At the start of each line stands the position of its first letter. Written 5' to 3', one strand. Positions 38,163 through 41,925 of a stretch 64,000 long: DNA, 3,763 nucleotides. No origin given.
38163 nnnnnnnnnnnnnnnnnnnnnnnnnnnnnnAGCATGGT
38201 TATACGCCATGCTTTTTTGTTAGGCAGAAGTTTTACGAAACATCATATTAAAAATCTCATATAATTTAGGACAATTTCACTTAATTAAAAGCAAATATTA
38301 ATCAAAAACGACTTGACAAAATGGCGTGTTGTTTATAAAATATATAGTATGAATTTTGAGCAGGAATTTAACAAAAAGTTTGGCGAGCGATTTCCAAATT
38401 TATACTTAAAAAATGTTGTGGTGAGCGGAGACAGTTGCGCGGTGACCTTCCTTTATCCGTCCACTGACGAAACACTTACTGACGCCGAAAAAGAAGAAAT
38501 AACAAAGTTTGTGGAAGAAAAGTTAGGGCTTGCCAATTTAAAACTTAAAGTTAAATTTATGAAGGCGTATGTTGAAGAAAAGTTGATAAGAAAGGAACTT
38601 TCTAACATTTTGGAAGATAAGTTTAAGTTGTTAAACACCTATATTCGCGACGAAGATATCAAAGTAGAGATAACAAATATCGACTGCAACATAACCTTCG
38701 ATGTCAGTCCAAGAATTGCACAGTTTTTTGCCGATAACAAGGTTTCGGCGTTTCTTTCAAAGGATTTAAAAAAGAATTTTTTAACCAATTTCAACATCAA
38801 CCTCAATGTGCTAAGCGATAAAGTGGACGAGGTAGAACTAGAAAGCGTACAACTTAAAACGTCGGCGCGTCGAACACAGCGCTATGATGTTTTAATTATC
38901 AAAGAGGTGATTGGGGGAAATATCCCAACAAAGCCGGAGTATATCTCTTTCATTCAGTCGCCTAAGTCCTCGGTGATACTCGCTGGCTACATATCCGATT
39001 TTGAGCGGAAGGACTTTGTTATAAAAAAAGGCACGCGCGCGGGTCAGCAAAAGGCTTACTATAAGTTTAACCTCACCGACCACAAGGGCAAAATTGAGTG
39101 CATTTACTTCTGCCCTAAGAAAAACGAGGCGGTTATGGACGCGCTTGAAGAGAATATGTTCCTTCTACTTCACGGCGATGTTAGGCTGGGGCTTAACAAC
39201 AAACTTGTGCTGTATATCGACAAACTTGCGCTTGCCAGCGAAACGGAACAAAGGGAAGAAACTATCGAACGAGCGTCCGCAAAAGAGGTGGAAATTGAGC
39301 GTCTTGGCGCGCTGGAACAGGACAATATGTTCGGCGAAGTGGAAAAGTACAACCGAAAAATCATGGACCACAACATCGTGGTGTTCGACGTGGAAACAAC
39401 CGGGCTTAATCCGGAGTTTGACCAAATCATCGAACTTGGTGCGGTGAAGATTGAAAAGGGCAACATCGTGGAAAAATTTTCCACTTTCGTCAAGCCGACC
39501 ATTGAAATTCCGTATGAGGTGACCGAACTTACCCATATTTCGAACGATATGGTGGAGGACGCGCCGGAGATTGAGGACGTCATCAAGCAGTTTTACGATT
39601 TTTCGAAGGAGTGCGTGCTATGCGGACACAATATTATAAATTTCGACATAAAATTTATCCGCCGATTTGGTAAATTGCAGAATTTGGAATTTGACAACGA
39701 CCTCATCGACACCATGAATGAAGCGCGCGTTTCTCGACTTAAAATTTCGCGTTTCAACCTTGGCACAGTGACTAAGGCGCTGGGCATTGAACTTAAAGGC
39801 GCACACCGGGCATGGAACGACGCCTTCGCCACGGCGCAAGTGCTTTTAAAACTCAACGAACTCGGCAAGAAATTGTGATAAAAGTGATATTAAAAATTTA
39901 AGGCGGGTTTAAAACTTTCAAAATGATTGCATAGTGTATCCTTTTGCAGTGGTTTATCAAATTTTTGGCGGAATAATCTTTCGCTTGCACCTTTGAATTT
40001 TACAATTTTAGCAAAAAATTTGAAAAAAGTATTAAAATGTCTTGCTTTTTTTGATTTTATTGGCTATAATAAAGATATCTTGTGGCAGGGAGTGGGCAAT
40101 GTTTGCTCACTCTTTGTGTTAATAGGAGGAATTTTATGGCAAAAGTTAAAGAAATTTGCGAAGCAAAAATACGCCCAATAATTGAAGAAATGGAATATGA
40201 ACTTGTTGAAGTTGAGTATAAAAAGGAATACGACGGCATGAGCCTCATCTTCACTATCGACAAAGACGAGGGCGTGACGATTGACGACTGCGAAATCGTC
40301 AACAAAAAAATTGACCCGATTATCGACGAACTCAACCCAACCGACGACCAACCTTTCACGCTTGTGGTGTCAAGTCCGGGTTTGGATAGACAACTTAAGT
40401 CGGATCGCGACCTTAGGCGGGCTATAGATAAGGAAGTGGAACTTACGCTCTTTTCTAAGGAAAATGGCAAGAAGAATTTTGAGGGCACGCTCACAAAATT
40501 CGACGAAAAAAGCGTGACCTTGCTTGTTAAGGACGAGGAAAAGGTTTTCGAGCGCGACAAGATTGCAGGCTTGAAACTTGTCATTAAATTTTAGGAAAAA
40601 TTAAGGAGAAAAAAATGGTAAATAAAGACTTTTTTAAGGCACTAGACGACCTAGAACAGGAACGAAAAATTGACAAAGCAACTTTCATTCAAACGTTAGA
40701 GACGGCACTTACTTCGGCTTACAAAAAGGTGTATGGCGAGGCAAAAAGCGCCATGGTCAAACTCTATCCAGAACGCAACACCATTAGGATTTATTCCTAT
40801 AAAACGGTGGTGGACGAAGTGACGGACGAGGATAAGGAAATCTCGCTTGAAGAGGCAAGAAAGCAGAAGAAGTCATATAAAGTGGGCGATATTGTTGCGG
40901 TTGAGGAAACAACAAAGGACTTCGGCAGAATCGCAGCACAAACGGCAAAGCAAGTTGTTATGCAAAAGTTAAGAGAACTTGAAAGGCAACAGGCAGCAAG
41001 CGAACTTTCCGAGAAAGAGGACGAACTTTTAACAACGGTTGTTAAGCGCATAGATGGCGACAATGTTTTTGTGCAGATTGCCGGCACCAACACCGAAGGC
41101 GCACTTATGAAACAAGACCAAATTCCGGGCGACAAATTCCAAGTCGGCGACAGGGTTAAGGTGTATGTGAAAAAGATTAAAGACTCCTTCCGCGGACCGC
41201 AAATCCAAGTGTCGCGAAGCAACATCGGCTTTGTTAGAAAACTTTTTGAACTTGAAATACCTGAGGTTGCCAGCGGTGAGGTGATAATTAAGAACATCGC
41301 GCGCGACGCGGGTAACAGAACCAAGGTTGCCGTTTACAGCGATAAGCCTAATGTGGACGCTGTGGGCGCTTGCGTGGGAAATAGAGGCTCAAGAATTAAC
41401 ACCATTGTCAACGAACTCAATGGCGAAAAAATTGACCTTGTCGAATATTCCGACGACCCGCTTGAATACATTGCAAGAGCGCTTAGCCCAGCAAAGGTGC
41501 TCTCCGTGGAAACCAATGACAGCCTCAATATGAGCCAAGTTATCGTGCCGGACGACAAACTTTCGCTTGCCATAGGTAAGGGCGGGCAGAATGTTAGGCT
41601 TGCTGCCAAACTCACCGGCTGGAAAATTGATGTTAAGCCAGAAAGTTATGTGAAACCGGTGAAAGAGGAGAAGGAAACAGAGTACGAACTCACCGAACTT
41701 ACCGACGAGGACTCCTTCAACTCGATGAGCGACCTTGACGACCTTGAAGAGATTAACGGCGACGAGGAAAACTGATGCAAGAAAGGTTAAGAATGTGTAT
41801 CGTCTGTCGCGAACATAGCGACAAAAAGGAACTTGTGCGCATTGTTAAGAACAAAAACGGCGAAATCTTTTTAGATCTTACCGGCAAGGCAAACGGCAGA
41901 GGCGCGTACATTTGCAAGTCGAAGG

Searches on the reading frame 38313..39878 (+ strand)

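Call 78: search_protein_families(library=pfam, proteins=[window:38313-39878:+], max_evalue=0.00001)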
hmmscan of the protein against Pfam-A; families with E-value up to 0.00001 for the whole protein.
window:38313-39878:+ (521 aa): 3 families
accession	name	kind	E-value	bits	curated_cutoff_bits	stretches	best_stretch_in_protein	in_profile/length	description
PF00929.31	RNase_T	-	4.9e-33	115.4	24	1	356-511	1-164/164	Exonuclease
PF13482.12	RNase_H_2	-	1e-09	39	22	1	357-495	2-118/165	RNase_H superfamily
PF21762.3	DEDDh_C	-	3.2e-06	27.9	27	1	429-513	103-187/188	DNA polymerase III subunit epsilon-like, C-terminal domain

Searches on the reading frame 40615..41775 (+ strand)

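Call 78: search_protein_families(library=pfam, proteins=[window:40615-41775:+], max_evalue=0.00001)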
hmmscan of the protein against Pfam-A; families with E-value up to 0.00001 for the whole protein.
window:40615-41775:+ (386 aa): 3 families
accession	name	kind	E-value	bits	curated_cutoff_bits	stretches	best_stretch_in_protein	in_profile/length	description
PF08529.16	NusA_N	-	5.4e-38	130.3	23.8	1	5-125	1-119/119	NusA N-terminal domain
PF13184.12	KH_5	-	4e-32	110.6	27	1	232-299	1-68/69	NusA-like KH domain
PF00013.35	KH_1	-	8.2e-07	29.1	21.5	0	308-344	3-40/66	KH domain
